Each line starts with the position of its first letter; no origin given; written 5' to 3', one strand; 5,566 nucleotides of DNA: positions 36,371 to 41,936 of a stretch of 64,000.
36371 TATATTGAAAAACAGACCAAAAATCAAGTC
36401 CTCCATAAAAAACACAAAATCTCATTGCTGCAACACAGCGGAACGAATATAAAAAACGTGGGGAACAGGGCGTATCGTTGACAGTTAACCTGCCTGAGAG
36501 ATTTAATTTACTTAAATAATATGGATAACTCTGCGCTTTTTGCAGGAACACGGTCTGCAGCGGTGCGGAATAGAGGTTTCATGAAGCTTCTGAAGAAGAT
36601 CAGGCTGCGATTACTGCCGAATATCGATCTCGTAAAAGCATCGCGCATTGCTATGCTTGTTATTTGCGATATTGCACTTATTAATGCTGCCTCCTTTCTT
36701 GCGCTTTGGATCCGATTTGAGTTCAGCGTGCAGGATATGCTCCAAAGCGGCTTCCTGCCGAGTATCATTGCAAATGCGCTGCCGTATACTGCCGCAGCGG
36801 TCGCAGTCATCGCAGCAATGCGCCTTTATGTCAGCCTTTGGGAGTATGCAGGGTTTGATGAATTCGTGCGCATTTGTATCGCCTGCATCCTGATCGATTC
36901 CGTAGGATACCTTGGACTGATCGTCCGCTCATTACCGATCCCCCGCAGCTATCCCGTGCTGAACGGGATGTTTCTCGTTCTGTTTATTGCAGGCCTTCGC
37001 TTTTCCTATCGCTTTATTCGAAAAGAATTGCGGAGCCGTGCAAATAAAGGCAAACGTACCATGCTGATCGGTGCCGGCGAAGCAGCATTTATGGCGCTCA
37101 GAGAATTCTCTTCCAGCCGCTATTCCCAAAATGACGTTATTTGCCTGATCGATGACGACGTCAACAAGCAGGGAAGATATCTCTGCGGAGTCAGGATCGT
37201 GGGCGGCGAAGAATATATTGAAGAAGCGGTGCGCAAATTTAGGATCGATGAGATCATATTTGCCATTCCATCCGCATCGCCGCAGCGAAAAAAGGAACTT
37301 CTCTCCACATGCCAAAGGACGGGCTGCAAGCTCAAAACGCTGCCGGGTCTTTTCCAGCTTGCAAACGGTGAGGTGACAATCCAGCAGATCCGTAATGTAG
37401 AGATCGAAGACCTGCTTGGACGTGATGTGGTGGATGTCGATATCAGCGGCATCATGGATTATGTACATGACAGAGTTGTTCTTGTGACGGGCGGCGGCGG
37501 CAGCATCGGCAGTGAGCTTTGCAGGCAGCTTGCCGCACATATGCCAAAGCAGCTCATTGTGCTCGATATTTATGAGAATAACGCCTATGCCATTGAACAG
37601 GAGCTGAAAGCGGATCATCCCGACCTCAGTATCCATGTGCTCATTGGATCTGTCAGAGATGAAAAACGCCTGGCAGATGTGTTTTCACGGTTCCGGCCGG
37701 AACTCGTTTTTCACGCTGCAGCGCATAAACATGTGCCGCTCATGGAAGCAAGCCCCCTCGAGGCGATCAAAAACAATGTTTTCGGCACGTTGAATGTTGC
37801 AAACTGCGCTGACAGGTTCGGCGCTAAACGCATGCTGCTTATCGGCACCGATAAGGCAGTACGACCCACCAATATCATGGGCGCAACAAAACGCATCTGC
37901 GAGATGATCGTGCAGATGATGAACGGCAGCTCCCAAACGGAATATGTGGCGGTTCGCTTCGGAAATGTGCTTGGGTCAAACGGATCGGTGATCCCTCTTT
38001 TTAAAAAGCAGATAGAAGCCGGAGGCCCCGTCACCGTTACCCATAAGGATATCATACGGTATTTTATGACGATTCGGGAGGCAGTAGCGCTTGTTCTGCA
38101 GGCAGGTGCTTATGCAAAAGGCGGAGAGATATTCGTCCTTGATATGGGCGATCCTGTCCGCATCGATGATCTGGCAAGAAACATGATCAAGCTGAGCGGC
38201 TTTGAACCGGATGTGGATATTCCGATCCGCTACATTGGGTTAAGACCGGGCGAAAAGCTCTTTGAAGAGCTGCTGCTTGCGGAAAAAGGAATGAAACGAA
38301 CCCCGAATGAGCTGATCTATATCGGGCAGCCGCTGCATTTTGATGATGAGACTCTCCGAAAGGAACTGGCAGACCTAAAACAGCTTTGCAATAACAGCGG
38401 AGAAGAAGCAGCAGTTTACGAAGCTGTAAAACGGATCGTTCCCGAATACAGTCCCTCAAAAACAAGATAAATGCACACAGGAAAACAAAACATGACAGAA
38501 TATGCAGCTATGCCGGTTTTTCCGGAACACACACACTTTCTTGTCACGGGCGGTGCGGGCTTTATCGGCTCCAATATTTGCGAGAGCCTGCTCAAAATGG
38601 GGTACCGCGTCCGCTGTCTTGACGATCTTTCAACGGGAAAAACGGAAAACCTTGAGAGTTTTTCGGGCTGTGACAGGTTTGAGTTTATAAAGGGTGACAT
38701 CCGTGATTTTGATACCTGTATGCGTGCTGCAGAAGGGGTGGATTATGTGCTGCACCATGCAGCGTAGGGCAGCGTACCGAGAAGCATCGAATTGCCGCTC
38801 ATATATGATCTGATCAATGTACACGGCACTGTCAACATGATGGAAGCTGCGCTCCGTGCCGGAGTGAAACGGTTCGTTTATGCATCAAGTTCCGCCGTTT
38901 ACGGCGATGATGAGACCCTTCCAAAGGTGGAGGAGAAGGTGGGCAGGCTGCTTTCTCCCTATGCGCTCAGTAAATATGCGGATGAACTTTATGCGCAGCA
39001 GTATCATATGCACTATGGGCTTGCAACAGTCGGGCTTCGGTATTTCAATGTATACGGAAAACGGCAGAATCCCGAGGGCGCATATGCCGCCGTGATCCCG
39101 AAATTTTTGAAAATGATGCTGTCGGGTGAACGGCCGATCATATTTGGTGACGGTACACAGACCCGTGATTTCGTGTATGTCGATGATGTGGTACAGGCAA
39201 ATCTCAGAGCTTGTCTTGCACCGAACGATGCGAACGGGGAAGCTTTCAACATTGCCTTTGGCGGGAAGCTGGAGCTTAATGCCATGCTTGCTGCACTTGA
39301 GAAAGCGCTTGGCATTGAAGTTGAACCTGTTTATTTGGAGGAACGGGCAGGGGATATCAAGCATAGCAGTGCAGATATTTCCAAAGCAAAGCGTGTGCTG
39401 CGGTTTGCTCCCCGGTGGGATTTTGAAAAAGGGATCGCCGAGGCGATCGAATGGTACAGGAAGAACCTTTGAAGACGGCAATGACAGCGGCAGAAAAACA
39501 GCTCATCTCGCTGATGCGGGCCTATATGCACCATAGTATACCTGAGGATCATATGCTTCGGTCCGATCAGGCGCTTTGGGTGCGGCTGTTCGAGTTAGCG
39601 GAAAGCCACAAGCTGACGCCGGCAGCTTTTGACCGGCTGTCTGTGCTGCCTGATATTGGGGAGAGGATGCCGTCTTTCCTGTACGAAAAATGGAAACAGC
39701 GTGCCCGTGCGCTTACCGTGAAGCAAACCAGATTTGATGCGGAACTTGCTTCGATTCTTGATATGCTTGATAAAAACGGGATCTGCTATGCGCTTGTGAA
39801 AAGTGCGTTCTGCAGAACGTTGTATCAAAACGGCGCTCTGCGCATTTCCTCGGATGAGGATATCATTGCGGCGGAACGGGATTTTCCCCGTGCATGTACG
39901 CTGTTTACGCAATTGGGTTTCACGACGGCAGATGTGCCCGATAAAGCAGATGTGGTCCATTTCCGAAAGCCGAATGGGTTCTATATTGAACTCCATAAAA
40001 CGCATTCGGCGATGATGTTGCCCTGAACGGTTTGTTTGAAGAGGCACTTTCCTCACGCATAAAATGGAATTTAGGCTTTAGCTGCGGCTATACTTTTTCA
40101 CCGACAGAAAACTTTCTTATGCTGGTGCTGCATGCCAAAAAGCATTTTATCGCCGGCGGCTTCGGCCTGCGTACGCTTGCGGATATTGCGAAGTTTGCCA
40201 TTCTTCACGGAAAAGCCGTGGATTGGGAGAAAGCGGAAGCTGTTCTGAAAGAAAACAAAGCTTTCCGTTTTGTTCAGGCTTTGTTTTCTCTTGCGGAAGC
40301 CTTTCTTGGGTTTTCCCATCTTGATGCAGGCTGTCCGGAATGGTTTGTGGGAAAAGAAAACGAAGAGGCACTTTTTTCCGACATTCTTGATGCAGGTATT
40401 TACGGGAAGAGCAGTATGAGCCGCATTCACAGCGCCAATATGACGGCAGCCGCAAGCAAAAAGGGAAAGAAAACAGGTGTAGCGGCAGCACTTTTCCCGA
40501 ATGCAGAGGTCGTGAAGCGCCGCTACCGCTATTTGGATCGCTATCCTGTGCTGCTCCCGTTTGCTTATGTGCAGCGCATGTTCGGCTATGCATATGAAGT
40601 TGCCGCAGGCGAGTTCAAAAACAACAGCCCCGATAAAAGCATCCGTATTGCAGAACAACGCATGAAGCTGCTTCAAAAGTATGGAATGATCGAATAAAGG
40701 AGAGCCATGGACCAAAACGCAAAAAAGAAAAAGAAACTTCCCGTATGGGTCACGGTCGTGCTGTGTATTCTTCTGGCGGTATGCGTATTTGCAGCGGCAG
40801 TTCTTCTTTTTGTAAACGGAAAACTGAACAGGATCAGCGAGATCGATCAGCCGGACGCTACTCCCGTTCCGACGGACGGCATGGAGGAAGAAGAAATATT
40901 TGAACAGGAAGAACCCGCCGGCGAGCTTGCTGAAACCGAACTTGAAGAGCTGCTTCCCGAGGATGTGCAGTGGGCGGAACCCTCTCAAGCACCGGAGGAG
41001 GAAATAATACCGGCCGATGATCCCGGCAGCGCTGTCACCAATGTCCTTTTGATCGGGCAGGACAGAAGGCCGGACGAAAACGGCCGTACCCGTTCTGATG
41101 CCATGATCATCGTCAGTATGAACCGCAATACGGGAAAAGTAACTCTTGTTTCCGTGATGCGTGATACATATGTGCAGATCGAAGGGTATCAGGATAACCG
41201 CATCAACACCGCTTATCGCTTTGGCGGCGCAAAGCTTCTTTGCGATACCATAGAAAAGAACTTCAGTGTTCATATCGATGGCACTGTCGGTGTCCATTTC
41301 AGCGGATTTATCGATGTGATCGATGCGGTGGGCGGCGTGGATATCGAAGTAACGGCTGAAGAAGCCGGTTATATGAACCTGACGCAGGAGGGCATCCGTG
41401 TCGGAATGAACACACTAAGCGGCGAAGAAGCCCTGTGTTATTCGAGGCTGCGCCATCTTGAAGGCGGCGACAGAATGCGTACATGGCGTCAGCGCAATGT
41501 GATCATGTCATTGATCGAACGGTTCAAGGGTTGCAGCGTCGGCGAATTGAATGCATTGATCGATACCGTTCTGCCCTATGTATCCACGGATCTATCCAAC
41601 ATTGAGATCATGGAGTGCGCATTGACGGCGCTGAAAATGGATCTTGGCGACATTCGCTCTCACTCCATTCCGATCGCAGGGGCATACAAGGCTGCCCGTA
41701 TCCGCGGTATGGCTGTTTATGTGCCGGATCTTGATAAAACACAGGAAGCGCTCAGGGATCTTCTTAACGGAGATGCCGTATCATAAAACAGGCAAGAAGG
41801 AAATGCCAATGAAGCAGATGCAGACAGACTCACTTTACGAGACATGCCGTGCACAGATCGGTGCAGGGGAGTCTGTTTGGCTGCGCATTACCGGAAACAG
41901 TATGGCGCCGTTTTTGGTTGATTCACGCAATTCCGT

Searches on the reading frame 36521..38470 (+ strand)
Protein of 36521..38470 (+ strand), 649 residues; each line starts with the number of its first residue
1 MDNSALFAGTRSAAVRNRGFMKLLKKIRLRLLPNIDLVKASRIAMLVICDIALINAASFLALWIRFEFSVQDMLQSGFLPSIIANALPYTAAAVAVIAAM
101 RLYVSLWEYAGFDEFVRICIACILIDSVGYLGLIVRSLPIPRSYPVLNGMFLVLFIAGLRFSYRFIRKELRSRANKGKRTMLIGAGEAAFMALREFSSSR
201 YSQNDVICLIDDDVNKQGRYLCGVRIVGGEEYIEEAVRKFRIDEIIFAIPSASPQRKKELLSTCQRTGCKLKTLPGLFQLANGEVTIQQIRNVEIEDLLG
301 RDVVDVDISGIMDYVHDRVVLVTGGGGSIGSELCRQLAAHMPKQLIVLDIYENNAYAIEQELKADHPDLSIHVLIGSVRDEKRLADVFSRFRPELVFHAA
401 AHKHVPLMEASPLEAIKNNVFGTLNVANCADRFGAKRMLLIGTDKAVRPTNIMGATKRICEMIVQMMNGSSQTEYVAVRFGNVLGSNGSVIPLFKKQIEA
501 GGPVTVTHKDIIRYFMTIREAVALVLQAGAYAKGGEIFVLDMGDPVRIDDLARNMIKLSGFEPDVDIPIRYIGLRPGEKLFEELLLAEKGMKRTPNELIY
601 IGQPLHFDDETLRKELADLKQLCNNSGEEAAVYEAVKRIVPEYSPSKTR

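Call 27: search_protein_families(library=pfam, proteins=[window:36521-38470:+], max_evalue=0.001)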
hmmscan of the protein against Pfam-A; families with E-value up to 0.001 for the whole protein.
window:36521-38470:+ (649 aa): 8 families
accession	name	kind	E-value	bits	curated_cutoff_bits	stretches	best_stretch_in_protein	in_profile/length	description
PF02719.21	Polysacc_synt_2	-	5.6e-118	393.8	20.2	1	320-601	1-290/293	Polysaccharide biosynthesis protein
PF01370.27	Epimerase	-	1.4e-25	90.5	20.9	1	320-538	1-237/240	NAD dependent epimerase/dehydratase family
PF16363.11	GDP_Man_Dehyd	-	3.6e-16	60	27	1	321-444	1-130/332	GDP-mannose 4,6 dehydratase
PF04321.23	RmlD_sub_bind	-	1.4e-11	44.5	27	1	320-489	3-157/287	RmlD substrate binding domain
PF13727.12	CoA_binding_3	-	1e-07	32.6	25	1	114-272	17-172/175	CoA-binding domain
PF01073.25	3Beta_HSD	-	2.1e-06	27.4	22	1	321-449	1-122/280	3-beta hydroxysteroid dehydrogenase/isomerase family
PF00106.31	adh_short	-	2.7e-05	24.2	26.6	1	318-391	1-71/195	short chain dehydrogenase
PF08659.16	KR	-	7.5e-05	23.2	22.6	1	320-404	3-93/180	KR domain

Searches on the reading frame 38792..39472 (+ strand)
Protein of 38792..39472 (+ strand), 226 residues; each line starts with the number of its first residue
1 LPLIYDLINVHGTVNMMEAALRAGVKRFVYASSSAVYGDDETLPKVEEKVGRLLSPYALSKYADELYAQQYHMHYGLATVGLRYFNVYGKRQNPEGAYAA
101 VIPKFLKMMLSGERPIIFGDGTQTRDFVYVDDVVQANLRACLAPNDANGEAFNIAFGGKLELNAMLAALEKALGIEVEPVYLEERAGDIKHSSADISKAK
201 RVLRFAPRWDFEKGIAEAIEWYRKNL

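Call 27: search_protein_families(library=pfam, proteins=[window:38792-39472:+], max_evalue=0.001)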
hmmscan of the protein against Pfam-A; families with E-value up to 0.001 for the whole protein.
window:38792-39472:+ (226 aa): 6 families
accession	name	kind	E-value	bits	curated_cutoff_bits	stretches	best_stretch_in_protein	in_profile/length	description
PF01370.27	Epimerase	-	6.3e-43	147.4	20.9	1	8-155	90-240/240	NAD dependent epimerase/dehydratase family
PF16363.11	GDP_Man_Dehyd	-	2.6e-33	116.3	27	1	3-217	96-331/332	GDP-mannose 4,6 dehydratase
PF01073.25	3Beta_HSD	-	2.2e-12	47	22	1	6-141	89-229/280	3-beta hydroxysteroid dehydrogenase/isomerase family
PF07993.18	NAD_binding_4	-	1e-06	28.5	20.1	1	8-136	111-257/258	Male sterility protein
PF02719.21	Polysacc_synt_2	-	9.9e-06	25.4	20.2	1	9-178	104-252/293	Polysaccharide biosynthesis protein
PF13460.12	NAD_binding_10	-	0.00036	20.9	27.2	1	11-70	76-133/184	NAD(P)H-binding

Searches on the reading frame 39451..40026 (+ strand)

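Call 27: search_protein_families(library=pfam, proteins=[window:39451-40026:+], max_evalue=0.001)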
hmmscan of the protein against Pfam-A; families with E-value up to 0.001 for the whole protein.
window:39451-40026:+ (191 aa): 1 family
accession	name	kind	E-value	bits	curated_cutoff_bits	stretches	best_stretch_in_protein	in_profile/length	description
PF14907.12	NTP_transf_5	-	2.3e-22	80.2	31.2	1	41-184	3-144/249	Uncharacterised nucleotidyltransferase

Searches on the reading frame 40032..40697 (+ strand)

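Call 27: search_protein_families(library=pfam, proteins=[window:40032-40697:+], max_evalue=0.001)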
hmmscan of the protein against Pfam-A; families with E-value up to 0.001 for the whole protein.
window:40032-40697:+ (221 aa): 1 family
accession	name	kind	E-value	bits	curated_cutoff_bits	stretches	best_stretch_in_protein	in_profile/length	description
PF14907.12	NTP_transf_5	-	2.9e-13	50.4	31.2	1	6-93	161-249/249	Uncharacterised nucleotidyltransferase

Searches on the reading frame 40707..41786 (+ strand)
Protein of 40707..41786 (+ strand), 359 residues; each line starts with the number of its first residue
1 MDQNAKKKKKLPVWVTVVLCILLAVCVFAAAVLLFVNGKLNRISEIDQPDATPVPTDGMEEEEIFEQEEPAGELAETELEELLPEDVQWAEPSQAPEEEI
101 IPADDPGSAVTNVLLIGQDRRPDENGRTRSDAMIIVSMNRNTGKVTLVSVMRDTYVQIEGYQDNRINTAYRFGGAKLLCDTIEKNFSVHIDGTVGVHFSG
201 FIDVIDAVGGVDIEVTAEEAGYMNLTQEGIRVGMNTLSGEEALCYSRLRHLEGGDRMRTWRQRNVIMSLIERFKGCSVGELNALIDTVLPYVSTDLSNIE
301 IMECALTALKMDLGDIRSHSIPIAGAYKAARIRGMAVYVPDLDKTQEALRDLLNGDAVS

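Call 27: search_protein_families(library=pfam, proteins=[window:40707-41786:+], max_evalue=0.001)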
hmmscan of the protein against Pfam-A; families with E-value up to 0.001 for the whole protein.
window:40707-41786:+ (359 aa): 1 family
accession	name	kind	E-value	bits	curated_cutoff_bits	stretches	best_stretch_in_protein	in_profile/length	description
PF03816.19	LytR_cpsA_psr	-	8.5e-37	127.1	24.6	1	129-274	1-149/150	LytR_cpsA_psr family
